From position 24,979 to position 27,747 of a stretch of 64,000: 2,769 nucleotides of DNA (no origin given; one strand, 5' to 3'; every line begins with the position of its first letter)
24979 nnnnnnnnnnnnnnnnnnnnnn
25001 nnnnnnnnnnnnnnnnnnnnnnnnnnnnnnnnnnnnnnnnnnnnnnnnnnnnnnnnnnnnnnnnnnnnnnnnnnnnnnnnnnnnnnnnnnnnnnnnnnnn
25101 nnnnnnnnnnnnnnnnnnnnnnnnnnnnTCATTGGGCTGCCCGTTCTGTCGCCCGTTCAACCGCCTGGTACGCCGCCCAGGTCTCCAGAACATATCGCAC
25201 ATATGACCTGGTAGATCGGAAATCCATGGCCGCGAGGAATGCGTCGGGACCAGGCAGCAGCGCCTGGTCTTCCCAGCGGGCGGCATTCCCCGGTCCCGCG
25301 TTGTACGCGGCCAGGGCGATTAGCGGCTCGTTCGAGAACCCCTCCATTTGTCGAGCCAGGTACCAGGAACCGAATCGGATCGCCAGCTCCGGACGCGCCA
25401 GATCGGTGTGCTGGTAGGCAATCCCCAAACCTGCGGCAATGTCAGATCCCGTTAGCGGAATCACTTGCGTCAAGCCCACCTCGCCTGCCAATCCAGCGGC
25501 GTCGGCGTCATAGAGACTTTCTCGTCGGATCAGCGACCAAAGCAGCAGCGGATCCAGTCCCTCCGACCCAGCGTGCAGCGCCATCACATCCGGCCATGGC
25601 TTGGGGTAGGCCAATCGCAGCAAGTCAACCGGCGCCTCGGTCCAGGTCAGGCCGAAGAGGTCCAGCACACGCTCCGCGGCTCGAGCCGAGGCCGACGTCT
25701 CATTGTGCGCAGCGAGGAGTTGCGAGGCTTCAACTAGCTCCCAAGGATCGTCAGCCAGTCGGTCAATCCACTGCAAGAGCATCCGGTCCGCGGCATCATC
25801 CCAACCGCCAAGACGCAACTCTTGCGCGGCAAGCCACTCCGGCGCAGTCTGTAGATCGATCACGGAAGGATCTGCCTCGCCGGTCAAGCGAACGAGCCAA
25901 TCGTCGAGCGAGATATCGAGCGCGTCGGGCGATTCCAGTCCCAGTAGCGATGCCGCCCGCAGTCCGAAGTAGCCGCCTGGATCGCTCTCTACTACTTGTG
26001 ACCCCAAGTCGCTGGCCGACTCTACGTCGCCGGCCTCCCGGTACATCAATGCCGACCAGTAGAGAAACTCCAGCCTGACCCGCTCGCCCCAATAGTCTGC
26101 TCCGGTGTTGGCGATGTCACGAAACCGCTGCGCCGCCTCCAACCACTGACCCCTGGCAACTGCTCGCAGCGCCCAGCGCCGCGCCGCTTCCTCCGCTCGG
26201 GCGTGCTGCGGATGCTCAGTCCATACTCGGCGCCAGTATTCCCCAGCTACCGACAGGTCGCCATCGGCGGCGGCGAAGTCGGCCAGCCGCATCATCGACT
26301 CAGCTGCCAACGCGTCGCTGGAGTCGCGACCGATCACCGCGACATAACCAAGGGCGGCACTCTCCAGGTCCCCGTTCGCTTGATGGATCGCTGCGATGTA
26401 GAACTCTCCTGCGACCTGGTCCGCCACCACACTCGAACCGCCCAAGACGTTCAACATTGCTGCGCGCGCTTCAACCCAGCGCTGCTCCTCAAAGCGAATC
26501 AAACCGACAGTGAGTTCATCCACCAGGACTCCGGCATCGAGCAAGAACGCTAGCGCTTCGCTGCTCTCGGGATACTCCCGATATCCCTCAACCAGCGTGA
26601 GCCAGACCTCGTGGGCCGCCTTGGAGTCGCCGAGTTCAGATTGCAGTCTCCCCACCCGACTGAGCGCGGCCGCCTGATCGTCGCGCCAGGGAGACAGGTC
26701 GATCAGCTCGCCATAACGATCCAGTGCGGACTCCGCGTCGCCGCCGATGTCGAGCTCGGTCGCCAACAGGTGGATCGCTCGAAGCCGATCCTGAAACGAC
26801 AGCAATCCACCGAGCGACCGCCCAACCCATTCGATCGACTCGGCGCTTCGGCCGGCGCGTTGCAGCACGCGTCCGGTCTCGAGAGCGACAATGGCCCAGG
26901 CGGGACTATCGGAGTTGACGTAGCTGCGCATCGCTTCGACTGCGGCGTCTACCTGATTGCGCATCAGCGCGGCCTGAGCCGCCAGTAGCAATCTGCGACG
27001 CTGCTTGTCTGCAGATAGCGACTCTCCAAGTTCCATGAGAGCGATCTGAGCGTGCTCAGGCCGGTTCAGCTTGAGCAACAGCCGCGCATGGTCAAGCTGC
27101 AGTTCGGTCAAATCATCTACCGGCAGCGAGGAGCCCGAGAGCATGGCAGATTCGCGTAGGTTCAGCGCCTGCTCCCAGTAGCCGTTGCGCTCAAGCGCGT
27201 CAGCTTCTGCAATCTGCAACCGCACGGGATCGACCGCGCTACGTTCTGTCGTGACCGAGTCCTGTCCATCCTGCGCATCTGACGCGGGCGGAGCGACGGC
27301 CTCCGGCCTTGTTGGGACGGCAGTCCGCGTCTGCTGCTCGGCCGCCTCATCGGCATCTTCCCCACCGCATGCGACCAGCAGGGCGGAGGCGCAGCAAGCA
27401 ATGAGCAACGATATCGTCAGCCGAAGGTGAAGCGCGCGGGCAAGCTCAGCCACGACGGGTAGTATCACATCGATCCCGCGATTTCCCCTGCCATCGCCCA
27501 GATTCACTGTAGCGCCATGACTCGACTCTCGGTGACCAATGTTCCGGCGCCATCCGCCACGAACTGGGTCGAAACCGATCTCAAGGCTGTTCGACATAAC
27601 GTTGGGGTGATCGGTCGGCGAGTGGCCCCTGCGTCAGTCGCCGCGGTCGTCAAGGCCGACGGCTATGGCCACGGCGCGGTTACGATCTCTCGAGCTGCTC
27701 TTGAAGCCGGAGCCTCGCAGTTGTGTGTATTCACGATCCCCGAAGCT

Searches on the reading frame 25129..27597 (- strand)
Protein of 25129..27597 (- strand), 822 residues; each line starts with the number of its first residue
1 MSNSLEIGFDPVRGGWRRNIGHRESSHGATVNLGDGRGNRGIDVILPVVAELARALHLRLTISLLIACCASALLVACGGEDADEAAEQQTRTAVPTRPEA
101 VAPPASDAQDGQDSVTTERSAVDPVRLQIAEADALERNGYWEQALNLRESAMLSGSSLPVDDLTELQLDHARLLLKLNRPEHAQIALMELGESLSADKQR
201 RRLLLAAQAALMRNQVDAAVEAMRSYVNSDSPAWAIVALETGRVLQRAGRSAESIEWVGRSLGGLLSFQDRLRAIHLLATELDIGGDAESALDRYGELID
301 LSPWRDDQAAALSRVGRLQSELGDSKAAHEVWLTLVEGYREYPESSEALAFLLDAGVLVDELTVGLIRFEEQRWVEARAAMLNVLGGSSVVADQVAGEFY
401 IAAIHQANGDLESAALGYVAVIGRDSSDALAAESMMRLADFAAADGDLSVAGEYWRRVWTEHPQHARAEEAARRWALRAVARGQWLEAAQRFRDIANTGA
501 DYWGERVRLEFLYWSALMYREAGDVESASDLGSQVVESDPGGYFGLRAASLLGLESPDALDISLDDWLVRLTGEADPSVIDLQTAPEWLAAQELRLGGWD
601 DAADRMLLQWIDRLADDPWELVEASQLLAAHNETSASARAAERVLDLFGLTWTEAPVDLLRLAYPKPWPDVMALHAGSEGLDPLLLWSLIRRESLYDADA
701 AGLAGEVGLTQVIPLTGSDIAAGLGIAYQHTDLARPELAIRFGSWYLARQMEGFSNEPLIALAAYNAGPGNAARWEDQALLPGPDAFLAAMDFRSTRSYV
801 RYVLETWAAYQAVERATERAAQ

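Call 7: search_protein_families(library=pfam, proteins=[window:25129-27597:-])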
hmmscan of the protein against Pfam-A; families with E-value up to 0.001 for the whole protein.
window:25129-27597:- (822 aa): 2 families
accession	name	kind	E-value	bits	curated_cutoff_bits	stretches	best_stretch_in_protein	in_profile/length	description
PF01464.25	SLT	-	3.6e-18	65.7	21.3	1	678-778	9-107/117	Transglycosylase SLT domain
PF13174.12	TPR_6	-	2.5e-06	28.2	26.3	0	433-464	1-32/33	Tetratricopeptide repeat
